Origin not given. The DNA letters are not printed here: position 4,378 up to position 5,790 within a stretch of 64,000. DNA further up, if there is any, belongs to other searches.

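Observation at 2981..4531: Helicase and primase genes are translationally coupled to tiny leader ORFs that carry the conserved initiation motif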

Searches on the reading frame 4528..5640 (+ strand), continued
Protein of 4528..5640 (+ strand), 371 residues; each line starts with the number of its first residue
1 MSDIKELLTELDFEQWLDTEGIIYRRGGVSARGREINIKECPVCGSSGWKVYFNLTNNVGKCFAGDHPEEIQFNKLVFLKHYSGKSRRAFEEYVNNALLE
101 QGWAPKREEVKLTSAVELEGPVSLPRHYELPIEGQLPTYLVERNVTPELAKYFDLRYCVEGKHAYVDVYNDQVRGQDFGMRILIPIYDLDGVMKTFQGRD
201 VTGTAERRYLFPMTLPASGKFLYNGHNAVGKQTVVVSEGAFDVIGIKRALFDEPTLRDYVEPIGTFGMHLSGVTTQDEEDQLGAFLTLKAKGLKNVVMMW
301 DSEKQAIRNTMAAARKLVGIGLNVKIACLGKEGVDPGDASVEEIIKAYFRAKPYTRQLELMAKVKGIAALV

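Call 53: search_protein_families(library=pfam, proteins=[window:4528-5640:+])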
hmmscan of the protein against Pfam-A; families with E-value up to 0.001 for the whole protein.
window:4528-5640:+ (371 aa): 1 family
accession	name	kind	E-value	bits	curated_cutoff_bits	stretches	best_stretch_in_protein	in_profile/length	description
PF08275.17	DNAG_N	-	6.9e-05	23.4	26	0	176-210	73-107/128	DNA primase catalytic core, N-terminal domain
